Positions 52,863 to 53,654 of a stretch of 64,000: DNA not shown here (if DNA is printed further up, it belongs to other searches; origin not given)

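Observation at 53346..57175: The 3' end of SRPBCC gene 8 occurs three times, bracketing unrelated cargo modules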

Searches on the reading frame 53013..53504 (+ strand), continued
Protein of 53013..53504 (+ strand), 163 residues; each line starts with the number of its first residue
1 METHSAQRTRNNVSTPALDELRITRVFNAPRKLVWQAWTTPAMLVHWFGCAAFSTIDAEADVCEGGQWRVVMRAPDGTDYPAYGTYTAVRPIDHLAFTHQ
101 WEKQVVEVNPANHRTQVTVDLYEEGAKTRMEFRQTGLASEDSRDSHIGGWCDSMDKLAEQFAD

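Call 54: find_homologous_proteins(query=L007:12667-13551:+, max_evalue=1e-90)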
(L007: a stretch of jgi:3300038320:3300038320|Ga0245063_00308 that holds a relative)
Query L007:12667-13551:+ (294 aa): 196 proteins with E <= 1e-90 among 8000 candidates; the best 120 are listed.
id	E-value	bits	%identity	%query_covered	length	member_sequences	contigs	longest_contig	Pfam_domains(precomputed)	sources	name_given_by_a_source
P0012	1.8e-195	666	100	100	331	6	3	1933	PF03883.21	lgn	-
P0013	7.7e-133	460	76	92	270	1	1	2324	PF03883.21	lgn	-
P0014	2.5e-131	455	75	92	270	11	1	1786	PF03883.21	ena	-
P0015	5.0e-131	454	75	92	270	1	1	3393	PF21818.4,PF03883.21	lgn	-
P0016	3.3e-130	451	74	92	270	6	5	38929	PF03883.21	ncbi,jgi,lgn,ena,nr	ncbi:MAG TPA: peroxide stress protein YaaA [Flavobacteriales bacterium]|nr:peroxide stress protein Y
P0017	3.2e-127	442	73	92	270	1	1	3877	PF21818.4,PF03883.21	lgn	-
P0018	3.0e-126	439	73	92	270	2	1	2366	PF03883.21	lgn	-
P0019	7.8e-126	437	73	92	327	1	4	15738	PF03883.21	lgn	-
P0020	4.5e-125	435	71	92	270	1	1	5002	PF03883.21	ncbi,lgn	-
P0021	9.5e-125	434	71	92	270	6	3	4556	PF03883.21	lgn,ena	-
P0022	1.6e-124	433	71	93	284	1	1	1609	PF03883.21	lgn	-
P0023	1.7e-124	433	71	92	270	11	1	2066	PF03883.21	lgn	-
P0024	1.7e-124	433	70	92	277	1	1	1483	PF03883.21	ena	-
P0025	3.8e-124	432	71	92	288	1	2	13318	PF03883.21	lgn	-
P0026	6.0e-124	431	71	92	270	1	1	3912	PF03883.21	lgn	-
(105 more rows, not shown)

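Call 56: search_protein_families(library=pfam, proteins=[L015:10512-11756:-, L016:2465-4912:-, L018:2763-4865:-, L022:10560-12038:-, L026:10502-12910:-, L036:10553-11908:-, L038:9971-11107:-, L047:10492-12996:-, L051:10482-12614:-, L023:6530-7648:+], max_evalue=0.001)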
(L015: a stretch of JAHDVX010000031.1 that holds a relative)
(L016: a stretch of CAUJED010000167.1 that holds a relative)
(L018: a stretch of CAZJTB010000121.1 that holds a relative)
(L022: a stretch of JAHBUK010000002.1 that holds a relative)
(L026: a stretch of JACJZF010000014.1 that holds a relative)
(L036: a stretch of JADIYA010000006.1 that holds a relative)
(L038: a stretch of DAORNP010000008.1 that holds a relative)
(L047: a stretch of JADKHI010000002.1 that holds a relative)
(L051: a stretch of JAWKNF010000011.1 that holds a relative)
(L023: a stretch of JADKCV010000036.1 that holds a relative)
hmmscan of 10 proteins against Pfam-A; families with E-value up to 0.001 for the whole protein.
L015:10512-11756:- (414 aa): 0 families

L016:2465-4912:- (815 aa): 3 families
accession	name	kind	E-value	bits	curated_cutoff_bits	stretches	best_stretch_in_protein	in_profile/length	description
PF01326.24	PPDK_N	-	1.7e-116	389.5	27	1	19-353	2-321/328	Pyruvate phosphate dikinase, AMP/ATP-binding domain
PF02896.24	PEP-utilizers_C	-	7.1e-68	229.4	22.8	1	496-807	17-292/293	PEP-utilising enzyme, PEP-binding domain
PF00391.29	PEP-utilizers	-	5e-27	93.8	23.1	1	401-471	1-71/72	PEP-utilising enzyme, mobile domain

L018:2763-4865:- (700 aa): 1 family
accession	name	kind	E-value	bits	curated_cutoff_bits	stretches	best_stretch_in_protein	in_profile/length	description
PF03372.29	Exo_endo_phos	-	5.8e-15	56.1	24.5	1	334-603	2-225/225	Endonuclease/Exonuclease/phosphatase family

L022:10560-12038:- (492 aa): 2 families
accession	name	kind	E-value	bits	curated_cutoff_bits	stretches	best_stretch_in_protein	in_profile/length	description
PF18962.6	Por_Secre_tail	-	1.3e-06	29.1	27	1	420-480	2-65/75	Secretion system C-terminal sorting domain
PF15028.12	PTCRA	-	0.00024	21.3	23.1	1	317-383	10-71/127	Pre-T-cell antigen receptor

L026:10502-12910:- (802 aa): 1 family
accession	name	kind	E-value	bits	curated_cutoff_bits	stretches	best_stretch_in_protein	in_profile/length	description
PF03372.29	Exo_endo_phos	-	5.7e-08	33.2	24.5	1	432-663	2-205/225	Endonuclease/Exonuclease/phosphatase family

L036:10553-11908:- (451 aa): 8 families
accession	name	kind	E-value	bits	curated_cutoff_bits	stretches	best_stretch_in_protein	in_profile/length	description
PF13428.12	TPR_14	-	6.8e-11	42.2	23.5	0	285-321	6-42/44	Tetratricopeptide repeat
PF07719.23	TPR_2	-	3.8e-10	39.5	27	0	214-240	3-29/34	Tetratricopeptide repeat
PF13431.12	TPR_17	-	4.2e-10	39.5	24.4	1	350-375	1-26/34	Tetratricopeptide repeat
PF13414.12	TPR_11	-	1.1e-07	31.8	26.8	1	349-372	15-38/42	TPR repeat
PF14559.12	TPR_19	-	8.5e-07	29.6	25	1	261-320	6-65/68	Tetratricopeptide repeat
PF00515.34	TPR_1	-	3.5e-06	27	27.8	0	214-239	3-28/34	Tetratricopeptide repeat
PF13181.12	TPR_8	-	5.9e-06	26.5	25.7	0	214-239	3-28/34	Tetratricopeptide repeat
PF13424.12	TPR_12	-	7.6e-06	26.5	30.1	0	178-241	6-74/77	Tetratricopeptide repeat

L038:9971-11107:- (378 aa): 10 families
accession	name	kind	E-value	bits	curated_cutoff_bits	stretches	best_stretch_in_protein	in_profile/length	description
PF13428.12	TPR_14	-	4.4e-10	39.7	23.5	0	142-180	4-42/44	Tetratricopeptide repeat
PF14559.12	TPR_19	-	3.7e-08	34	25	1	188-247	6-65/68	Tetratricopeptide repeat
PF07719.23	TPR_2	-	4.3e-08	33.1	27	0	141-167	3-29/34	Tetratricopeptide repeat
PF13414.12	TPR_11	-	1.2e-06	28.5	26.8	1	276-299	15-38/42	TPR repeat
PF13424.12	TPR_12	-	2.7e-06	27.9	30.1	0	105-167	6-73/77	Tetratricopeptide repeat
PF13181.12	TPR_8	-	5.7e-06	26.5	25.7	0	141-166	3-28/34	Tetratricopeptide repeat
PF00515.34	TPR_1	-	1.2e-05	25.4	27.8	0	332-347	19-34/34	Tetratricopeptide repeat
PF13431.12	TPR_17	-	2.5e-05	24.6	24.4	0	277-302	1-26/34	Tetratricopeptide repeat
PF13176.12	TPR_7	-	0.00076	19.8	27.9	0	146-171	6-31/36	Tetratricopeptide repeat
PF12688.13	TPR_5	-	0.00099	19.8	24.2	0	140-228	2-93/119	Tetratrico peptide repeat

L047:10492-12996:- (834 aa): 3 families
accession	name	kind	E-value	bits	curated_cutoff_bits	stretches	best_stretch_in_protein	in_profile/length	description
PF01326.24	PPDK_N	-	5.5e-116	387.9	27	1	29-362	2-320/328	Pyruvate phosphate dikinase, AMP/ATP-binding domain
PF02896.24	PEP-utilizers_C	-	4e-65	220.3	22.8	1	510-823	15-292/293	PEP-utilising enzyme, PEP-binding domain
PF00391.29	PEP-utilizers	-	7.8e-27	93.1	23.1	1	417-487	1-71/72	PEP-utilising enzyme, mobile domain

L051:10482-12614:- (710 aa): 14 families
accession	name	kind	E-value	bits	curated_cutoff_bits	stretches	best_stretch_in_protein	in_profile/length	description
PF13431.12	TPR_17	-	1.6e-23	81.3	24.4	2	549-579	3-33/34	Tetratricopeptide repeat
PF07719.23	TPR_2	-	8.3e-21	72.8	27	0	595-624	3-32/34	Tetratricopeptide repeat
PF13371.12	TPR_9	-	8e-17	61.5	35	2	468-529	9-70/73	Tetratricopeptide repeat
PF13432.12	TPR_16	-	3.3e-16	59.8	32.7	1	469-522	12-65/65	Tetratricopeptide repeat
PF00515.34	TPR_1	-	1.5e-15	56.7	27.8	0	595-625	3-33/34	Tetratricopeptide repeat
PF13181.12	TPR_8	-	1.6e-13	50.1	25.7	0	595-624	3-32/34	Tetratricopeptide repeat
PF14559.12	TPR_19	-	2e-13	50.9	25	1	544-586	10-52/68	Tetratricopeptide repeat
PF13428.12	TPR_14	-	4.8e-10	39.6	23.5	0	489-530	2-43/44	Tetratricopeptide repeat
PF13414.12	TPR_11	-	6.9e-09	35.7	26.8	0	600-641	1-42/42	TPR repeat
PF12895.13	ANAPC3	-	1.3e-07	32.3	27.2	0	549-617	13-80/82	Anaphase-promoting complex, cyclosome, subunit 3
PF13174.12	TPR_6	-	4e-06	27.6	26.3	0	662-686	1-25/33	Tetratricopeptide repeat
PF14561.12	TPR_20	-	7.5e-05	23.4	25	0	540-586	3-49/90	Tetratricopeptide repeat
PF07721.20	TPR_4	-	0.00012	22.7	27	0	662-686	2-26/26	Tetratricopeptide repeat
PF23914.1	TPR_CcmH_CycH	-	0.00012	22.4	42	0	542-626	67-154/158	Cytochrome c-type biogenesis protein H TPR domain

L023:6530-7648:+ (372 aa): 3 families
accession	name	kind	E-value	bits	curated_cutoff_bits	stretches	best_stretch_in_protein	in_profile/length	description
PF02518.31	HATPase_c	-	5.8e-24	85.1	26.4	1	264-371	2-110/111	Histidine kinase-, DNA gyrase B-, and HSP90-like ATPase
PF00512.31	HisKA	-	9.2e-12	45.3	26.9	1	148-209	2-59/66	His Kinase A (phospho-acceptor) domain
PF14361.12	RsbRD_N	-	4.4e-06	27.8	24.3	1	9-102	1-99/104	RsbT co-antagonist protein rsbRD N-terminal domain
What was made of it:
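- On att scars of site-specific integrative elements (ICE/IME/CIME accretion): The first downstream genes are PPDK, TPR, Exo_endo_phos and histidine-kinase genes (call 56).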

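Call 59: list_cluster_members(proteins=[P0012])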
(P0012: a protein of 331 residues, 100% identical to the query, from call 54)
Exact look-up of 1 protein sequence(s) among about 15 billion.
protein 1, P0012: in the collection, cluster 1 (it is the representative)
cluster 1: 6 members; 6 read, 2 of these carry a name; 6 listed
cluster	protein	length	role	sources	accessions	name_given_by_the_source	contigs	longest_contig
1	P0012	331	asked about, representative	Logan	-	-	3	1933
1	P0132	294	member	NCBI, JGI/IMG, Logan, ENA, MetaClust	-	hypothetical protein | \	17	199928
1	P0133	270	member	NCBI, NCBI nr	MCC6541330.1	MAG: peroxide stress protein YaaA [Flavobacteriales bacterium] | peroxide stress protein YaaA [Flavobacteriales bacterium]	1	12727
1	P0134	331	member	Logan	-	-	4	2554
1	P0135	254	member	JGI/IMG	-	-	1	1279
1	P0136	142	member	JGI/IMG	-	-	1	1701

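Call 60: find_homologous_proteins(query=L007:13744-15084:+, max_evalue=1e-230)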
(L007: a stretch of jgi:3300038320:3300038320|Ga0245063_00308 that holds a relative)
Query L007:13744-15084:+ (446 aa): 211 proteins with E <= 1e-230 among 8000 candidates; the best 120 are listed.
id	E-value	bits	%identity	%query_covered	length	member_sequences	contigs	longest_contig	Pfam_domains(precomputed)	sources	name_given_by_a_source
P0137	5.2e-284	960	100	100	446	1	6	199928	PF06414.19,PF02881.25,PF02978.27,PF01656.30,PF00448.29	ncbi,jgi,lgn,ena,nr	ncbi:MAG: signal recognition particle protein [Flavobacteriales bacterium]|jgi:signal recognition pa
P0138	2.0e-280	948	99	100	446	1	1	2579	PF06414.19,PF02881.25,PF02978.27,PF01656.30,PF00448.29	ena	-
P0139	4.5e-274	927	96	100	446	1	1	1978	PF06414.19,PF02881.25,PF16575.12,PF02978.27,PF01656.30,PF00448.29,PF20720.4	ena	-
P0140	1.3e-273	925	96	100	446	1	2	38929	PF06414.19,PF02881.25,PF16575.12,PF02978.27,PF01656.30,PF00448.29,PF20720.4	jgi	-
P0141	2.2e-273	925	96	100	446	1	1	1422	PF06414.19,PF02881.25,PF16575.12,PF02978.27,PF01656.30,PF00448.29,PF20720.4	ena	-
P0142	3.1e-273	924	95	96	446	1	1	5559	PF06414.19,PF02881.25,PF16575.12,PF02978.27,PF01656.30,PF00448.29,PF20720.4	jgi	-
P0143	4.1e-273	924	96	100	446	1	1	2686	PF06414.19,PF02881.25,PF16575.12,PF02978.27,PF01656.30,PF00448.29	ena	-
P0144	4.8e-273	923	95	93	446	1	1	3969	PF06414.19,PF02881.25,PF16575.12,PF02978.27,PF01656.30,PF00448.29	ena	-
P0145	6.7e-273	923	95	97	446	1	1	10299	PF06414.19,PF02881.25,PF02978.27,PF01656.30,PF00448.29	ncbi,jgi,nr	ncbi:MAG TPA: signal recognition particle protein [Flavobacteriales bacterium]|nr:signal recognition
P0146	3.1e-272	921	95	100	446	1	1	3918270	PF06414.19,PF02881.25,PF16575.12,PF02978.27,PF01656.30,PF00448.29,PF20720.4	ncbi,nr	ncbi:MAG: signal recognition particle protein [Flavobacteriales bacterium]|nr:MAG: signal recognitio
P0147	3.1e-272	921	95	97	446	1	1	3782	PF06414.19,PF02881.25,PF02978.27,PF01656.30,PF00448.29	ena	-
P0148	4.3e-272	920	95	100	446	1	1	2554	PF06414.19,PF02881.25,PF02978.27,PF00448.29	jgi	jgi:signal recognition particle subunit SRP54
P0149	4.7e-272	920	95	100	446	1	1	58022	PF06414.19,PF02881.25,PF16575.12,PF02978.27,PF01656.30,PF00448.29,PF20720.4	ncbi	-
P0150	6.5e-272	920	95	100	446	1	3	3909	PF06414.19,PF02881.25,PF02978.27,PF01656.30,PF00448.29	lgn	-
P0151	7.3e-272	920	95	100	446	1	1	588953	PF06414.19,PF02881.25,PF16575.12,PF02978.27,PF01656.30,PF00448.29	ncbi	ncbi:MAG: signal recognition particle protein [Flavobacteriales bacterium]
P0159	1.7e-270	915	94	96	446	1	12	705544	PF06414.19,PF02881.25,PF16575.12,PF02978.27,PF01656.30,PF00448.29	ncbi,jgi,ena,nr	ncbi:MAG: signal recognition particle protein [Bacteroidetes bacterium]|nr:signal recognition partic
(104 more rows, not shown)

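Call 61: find_encoding_contigs(protein=P0159, flank=8000, max_places=4)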
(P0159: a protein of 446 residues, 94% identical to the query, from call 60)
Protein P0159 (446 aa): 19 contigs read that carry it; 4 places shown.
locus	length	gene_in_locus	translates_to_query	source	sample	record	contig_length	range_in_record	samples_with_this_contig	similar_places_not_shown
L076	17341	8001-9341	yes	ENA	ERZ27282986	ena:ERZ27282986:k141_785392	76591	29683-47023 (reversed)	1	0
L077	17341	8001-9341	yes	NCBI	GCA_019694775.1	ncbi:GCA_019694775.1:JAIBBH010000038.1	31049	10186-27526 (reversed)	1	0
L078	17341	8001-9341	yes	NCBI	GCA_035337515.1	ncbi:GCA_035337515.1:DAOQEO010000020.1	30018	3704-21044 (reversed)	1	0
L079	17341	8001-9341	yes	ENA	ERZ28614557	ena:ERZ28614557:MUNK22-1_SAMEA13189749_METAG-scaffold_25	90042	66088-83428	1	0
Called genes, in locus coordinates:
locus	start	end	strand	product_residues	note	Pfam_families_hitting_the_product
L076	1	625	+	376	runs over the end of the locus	PF01471:PG_binding_1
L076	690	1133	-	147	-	PF00011:HSP20, PF17886:ArsA_HSP20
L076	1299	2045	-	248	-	-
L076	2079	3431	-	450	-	PF17125:Methyltr_RsmF_N, PF01189:Methyltr_RsmB-F, PF13636:Methyltranf_PUA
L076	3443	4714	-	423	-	PF00709:Adenylsucc_synt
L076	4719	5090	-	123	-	PF01740:STAS, PF13466:STAS_2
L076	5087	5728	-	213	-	PF01475:FUR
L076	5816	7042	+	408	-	PF01266:DAO (faint), PF03486:HI0933_like, PF07992:Pyr_redox_2 (faint), PF22780:HI0933_like_1st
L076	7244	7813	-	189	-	PF07366:SnoaL, PF12680:SnoaL_2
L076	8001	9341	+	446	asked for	PF02881:SRP54_N, PF06414:Zeta_toxin (weak), PF00448:SRP54, PF01656:CbiA (weak), PF16575:CLP1_P (faint), PF02978:SRP_SPB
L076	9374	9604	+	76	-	-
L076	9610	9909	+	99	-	PF05016:ParE_toxin (weak)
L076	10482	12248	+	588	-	PF26628:DUF8202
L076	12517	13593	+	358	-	PF01180:DHO_dh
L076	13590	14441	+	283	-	PF00682:HMGL-like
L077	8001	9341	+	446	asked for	PF02881:SRP54_N, PF06414:Zeta_toxin (weak), PF00448:SRP54, PF01656:CbiA (weak), PF16575:CLP1_P (faint), PF02978:SRP_SPB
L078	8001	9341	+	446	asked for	PF02881:SRP54_N, PF06414:Zeta_toxin (weak), PF00448:SRP54, PF01656:CbiA (weak), PF16575:CLP1_P (faint), PF02978:SRP_SPB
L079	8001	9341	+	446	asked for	PF02881:SRP54_N, PF06414:Zeta_toxin (weak), PF00448:SRP54, PF01656:CbiA (weak), PF16575:CLP1_P (faint), PF02978:SRP_SPB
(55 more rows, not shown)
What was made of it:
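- The host lineage there differs from the window's: Ffh is 94% identical, against 100% expected for one species (calls 60, 61).
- Tried and rejected: Those contigs carry a different Ffh (94% identical), and the window-type assembly has ffh in another context (calls 60, 61).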
